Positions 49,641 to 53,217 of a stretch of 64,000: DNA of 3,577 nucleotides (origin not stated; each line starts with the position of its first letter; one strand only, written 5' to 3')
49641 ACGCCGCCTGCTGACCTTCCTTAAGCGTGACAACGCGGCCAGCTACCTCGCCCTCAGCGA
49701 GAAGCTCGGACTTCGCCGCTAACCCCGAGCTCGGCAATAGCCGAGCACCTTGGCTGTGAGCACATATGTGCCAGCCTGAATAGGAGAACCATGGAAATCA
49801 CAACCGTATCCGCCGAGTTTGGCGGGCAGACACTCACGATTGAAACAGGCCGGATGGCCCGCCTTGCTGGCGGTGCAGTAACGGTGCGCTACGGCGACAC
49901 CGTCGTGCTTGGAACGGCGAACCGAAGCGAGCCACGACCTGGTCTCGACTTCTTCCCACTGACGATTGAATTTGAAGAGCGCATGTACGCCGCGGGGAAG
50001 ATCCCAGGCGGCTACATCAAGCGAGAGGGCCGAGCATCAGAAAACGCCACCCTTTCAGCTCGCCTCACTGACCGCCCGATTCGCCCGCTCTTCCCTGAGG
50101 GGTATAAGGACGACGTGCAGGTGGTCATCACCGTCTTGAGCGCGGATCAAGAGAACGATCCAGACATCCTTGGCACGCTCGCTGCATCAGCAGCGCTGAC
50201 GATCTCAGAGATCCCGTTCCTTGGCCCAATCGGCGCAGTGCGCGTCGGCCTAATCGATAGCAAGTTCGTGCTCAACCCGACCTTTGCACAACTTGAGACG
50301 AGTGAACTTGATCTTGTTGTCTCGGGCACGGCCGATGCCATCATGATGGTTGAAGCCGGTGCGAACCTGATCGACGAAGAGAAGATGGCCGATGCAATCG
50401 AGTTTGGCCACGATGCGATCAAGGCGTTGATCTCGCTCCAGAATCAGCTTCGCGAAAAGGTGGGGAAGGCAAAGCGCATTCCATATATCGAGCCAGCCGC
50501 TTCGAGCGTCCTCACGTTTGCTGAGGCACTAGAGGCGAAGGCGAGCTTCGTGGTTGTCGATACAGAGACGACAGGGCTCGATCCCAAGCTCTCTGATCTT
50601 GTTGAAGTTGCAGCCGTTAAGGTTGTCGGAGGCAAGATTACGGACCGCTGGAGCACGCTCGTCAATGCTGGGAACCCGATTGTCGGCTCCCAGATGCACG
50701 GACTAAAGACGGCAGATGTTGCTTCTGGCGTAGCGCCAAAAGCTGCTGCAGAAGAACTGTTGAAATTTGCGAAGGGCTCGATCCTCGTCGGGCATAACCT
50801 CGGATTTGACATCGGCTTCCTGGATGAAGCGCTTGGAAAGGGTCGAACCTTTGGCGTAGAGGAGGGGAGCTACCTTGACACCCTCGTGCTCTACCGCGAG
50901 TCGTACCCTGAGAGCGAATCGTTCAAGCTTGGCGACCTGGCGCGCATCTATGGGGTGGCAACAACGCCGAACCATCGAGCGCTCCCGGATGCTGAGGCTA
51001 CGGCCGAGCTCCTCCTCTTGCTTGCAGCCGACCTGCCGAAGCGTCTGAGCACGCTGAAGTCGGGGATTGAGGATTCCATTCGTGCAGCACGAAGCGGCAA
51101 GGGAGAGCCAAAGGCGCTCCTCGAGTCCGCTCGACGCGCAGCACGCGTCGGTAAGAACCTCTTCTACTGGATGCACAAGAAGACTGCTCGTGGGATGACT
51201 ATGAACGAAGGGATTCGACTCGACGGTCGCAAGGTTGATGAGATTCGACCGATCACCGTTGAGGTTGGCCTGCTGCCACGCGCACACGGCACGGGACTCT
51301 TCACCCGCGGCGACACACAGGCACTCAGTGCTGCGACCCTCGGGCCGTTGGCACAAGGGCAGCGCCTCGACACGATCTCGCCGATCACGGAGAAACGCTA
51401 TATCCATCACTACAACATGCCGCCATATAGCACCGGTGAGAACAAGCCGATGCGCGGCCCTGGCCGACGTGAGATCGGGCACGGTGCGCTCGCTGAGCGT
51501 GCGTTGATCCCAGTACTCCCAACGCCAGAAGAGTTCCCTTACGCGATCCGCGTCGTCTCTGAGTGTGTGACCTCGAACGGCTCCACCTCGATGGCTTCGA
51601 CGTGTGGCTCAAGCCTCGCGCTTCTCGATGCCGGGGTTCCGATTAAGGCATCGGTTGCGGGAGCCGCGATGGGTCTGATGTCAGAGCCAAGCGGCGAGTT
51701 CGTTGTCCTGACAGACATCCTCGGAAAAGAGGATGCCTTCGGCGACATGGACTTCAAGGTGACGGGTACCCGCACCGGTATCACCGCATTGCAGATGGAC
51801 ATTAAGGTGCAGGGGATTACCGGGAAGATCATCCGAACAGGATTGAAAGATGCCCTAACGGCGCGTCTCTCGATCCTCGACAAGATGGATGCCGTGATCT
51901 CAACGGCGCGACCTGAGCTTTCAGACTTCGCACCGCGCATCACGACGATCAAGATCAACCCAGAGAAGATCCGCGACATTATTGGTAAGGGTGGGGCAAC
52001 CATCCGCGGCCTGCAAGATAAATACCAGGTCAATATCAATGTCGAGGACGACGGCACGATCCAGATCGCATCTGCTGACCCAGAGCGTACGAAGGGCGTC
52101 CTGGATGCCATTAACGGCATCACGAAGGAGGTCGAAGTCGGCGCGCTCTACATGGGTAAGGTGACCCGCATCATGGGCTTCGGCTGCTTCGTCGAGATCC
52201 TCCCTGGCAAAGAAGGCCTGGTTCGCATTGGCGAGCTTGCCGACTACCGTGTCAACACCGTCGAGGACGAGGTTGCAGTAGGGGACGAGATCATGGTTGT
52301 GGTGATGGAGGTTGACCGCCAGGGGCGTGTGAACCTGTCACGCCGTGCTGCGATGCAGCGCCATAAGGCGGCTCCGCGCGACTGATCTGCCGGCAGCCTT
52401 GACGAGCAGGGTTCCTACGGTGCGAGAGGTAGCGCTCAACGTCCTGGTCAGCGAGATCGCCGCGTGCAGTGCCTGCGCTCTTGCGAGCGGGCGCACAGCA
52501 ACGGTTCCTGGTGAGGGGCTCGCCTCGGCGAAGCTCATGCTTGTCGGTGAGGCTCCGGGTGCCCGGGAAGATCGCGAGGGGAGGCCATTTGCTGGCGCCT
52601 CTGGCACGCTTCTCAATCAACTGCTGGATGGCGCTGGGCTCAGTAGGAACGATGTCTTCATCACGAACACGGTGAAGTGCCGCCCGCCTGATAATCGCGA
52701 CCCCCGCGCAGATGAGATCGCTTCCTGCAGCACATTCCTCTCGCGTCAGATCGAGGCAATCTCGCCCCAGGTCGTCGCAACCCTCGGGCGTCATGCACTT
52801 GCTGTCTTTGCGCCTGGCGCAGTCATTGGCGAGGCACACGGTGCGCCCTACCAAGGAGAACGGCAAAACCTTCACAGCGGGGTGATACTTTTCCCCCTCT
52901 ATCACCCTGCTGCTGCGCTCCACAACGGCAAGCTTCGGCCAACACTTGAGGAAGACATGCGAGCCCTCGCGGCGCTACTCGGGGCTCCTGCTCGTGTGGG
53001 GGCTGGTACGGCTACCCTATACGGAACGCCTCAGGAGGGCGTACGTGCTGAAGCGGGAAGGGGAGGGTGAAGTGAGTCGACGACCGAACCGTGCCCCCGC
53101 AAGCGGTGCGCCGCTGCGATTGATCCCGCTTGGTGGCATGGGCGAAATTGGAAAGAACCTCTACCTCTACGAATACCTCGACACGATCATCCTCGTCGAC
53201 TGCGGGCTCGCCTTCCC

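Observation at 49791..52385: PNPase carrying an inserted, apparently active DnaQ-like DEDDh exonuclease domain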

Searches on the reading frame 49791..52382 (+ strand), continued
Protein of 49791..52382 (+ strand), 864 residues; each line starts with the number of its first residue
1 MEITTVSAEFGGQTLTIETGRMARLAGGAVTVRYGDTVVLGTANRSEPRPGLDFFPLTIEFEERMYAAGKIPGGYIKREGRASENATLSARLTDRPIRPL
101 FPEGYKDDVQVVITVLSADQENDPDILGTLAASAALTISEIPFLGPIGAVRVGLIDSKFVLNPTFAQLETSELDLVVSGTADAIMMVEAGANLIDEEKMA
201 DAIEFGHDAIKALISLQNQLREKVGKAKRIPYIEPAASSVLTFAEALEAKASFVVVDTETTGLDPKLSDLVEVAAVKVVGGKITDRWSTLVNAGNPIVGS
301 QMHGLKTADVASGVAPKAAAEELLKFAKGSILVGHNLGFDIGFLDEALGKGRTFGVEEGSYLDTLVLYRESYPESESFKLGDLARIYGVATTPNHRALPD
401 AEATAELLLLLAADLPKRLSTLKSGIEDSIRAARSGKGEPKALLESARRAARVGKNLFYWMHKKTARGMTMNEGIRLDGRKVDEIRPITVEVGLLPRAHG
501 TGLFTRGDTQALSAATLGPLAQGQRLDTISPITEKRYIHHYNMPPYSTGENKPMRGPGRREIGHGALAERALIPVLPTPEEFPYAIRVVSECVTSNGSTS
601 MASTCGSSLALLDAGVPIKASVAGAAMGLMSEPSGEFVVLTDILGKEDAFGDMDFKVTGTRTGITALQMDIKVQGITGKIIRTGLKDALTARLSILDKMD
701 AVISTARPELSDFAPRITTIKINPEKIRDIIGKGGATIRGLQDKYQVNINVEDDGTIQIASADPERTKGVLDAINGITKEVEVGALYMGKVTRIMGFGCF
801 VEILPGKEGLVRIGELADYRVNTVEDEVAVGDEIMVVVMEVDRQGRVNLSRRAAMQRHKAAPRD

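Call 43: fold_search(model_id=the predicted structure, library=pdb)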
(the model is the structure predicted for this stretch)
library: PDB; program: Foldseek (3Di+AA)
matches with E <= 10: 1110; with E <= 0.001: 483
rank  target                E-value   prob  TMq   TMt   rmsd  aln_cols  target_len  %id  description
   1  7ogl_A                5.6e-56  1.00  0.55  0.67  18.4       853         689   40  A cooperative PNPase-Hfq-RNA carrier complex facilitates bacterial riboregulation. apo-PNPase (released 2021-07-07)
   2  4nbq_B                7.7e-54  1.00  0.55  0.69  11.6       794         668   37  Structure of the polynucleotide phosphorylase (CBU_0852) from Coxiella burnetii (released 2015-06-17)
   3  7ogm_L                1.5e-53  1.00  0.55  0.67  17.9       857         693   40  A cooperative PNPase-Hfq-RNA carrier complex facilitates bacterial riboregulation. PNPase-3'ETS(leuZ)-Hfq (released 2021-07-07)
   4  4nbq_A                2.0e-53  1.00  0.56  0.71  10.7       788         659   37  Structure of the polynucleotide phosphorylase (CBU_0852) from Coxiella burnetii (released 2015-06-17)
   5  7ogk_A                6.8e-53  1.00  0.55  0.68  17.3       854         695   40  A cooperative PNPase-Hfq-RNA carrier complex facilitates bacterial riboregulation. PNPase-3'ETS(leuZ) (released 2021-07-07)
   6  4nbq_C                7.9e-53  1.00  0.54  0.75  11.0       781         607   37  Structure of the polynucleotide phosphorylase (CBU_0852) from Coxiella burnetii (released 2015-06-17)
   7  4am3_A                2.1e-52  1.00  0.57  0.77  10.7       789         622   37  Crystal structure of C. crescentus PNPase bound to RNA (released 2012-04-18)
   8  4aim_A                1.2e-51  1.00  0.56  0.68  11.0       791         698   38  Crystal structure of C. crescentus PNPase bound to RNase E recognition peptide (released 2012-04-18)
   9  4am3_B                4.7e-51  1.00  0.55  0.74  11.8       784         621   38  Crystal structure of C. crescentus PNPase bound to RNA (released 2012-04-18)
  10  9njb_C                2.0e-48  1.00  0.55  0.74  11.4       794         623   31  hPNPase RNA pre-catalytic state (released 2025-12-10)
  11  5xex_D                3.0e-48  1.00  0.49  0.80  10.7       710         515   38  Crystal structure of S.aureus PNPase catalytic domain (released 2017-10-18)
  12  5xex_B                5.4e-48  1.00  0.49  0.81  10.6       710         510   38  Crystal structure of S.aureus PNPase catalytic domain (released 2017-10-18)
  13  5xex_C                7.0e-48  1.00  0.49  0.81  10.7       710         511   38  Crystal structure of S.aureus PNPase catalytic domain (released 2017-10-18)
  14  5xex_A                8.1e-48  1.00  0.49  0.81  11.1       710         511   38  Crystal structure of S.aureus PNPase catalytic domain (released 2017-10-18)
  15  5xex_E                9.0e-48  1.00  0.49  0.80  11.1       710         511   38  Crystal structure of S.aureus PNPase catalytic domain (released 2017-10-18)
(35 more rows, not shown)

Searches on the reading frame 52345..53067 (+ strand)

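Call 38: search_protein_families(library=ncbifam, proteins=[window:52345-53067:+], max_evalue=1e-10)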
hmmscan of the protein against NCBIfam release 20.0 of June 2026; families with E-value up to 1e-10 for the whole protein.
window:52345-53067:+ (241 aa): 3 families
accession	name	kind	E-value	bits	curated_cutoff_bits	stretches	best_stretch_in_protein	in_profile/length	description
NF040953.1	Arch_udg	equivalog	3e-61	206.1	250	1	33-208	3-182/184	type-4 uracil-DNA glycosylase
TIGR00758.1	UDG_fam4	subfamily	1e-54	184.8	125.3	1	41-212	1-171/173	uracil-DNA glycosylase, family 4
TIGR03914.1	UDG_fam_dom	hypoth_equivalog_domain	2.3e-32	112.5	189.95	1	25-173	39-195/231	UdgX family uracil-DNA binding protein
